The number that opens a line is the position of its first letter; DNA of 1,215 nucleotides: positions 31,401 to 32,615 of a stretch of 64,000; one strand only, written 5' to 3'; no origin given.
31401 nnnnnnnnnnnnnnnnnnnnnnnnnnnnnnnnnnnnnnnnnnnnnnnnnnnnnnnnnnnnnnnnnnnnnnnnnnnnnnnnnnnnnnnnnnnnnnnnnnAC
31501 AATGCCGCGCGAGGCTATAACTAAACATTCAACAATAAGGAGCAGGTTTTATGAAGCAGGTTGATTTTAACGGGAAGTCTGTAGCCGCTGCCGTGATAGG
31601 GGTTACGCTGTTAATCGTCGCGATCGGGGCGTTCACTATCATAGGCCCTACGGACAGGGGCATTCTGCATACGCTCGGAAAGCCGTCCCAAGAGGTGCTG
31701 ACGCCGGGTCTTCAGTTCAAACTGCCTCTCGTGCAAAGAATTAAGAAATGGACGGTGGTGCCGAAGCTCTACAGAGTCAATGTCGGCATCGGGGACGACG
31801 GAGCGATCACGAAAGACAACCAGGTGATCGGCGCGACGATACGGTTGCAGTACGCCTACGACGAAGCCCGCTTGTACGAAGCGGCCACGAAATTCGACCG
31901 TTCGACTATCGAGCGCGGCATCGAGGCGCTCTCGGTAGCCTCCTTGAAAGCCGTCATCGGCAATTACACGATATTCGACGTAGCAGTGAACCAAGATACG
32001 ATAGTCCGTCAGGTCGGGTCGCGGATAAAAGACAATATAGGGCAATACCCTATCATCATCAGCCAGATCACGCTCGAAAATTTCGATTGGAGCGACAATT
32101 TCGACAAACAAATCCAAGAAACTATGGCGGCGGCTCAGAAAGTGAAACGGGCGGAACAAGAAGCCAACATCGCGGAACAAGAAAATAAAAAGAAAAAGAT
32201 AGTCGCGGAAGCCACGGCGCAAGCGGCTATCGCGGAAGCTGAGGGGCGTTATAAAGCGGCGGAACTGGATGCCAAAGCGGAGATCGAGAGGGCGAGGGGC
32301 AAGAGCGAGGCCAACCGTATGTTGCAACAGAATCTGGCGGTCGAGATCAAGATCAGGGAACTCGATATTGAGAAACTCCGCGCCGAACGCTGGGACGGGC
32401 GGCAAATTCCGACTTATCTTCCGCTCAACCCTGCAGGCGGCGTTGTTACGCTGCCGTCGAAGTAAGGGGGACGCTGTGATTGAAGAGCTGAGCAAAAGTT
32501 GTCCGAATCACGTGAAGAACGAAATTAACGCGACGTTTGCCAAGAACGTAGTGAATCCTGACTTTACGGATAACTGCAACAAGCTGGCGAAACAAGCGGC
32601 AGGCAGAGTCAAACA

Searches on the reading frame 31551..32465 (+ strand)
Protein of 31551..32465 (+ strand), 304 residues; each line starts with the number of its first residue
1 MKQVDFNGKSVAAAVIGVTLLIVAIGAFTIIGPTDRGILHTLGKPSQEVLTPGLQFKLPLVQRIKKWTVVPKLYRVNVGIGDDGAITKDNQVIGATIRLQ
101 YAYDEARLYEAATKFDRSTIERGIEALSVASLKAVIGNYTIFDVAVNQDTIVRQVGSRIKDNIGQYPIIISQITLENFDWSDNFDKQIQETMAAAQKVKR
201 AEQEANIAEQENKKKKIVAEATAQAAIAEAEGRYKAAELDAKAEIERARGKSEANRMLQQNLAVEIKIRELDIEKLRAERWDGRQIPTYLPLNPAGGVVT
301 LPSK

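Call 39: find_encoding_contigs(protein=window:31551-32465:+, flank=4000, max_places=10)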
Protein window:31551-32465:+ (304 aa): 9 contigs read that carry it; 6 places shown.
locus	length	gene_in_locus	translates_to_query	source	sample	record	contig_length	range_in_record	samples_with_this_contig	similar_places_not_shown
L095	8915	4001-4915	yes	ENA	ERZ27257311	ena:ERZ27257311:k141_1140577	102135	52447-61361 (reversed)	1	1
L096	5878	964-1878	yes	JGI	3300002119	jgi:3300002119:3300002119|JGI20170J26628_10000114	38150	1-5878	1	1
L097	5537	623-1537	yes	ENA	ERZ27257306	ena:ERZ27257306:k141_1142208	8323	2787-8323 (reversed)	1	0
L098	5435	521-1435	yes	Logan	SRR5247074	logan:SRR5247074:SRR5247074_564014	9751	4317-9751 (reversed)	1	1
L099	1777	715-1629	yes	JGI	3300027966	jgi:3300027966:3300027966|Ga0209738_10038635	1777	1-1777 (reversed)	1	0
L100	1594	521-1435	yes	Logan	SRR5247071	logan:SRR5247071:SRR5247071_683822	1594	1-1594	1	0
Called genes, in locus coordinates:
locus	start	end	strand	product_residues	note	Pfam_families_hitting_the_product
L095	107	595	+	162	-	-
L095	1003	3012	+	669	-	-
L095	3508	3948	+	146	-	-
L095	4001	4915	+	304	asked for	PF01145:Band_7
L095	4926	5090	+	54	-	-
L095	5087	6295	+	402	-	PF17767:NAPRTase_N, PF04095:NAPRTase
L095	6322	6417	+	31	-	-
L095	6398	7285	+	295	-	PF02540:NAD_synthase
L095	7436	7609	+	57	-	-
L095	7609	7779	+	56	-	-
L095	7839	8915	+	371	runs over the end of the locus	PF01467:CTP_transf_like, PF00293:NUDIX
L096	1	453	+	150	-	?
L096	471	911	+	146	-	-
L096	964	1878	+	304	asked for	PF01145:Band_7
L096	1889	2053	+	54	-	-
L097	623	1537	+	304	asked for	PF01145:Band_7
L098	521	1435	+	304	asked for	PF01145:Band_7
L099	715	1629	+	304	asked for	PF01145:Band_7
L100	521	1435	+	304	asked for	PF01145:Band_7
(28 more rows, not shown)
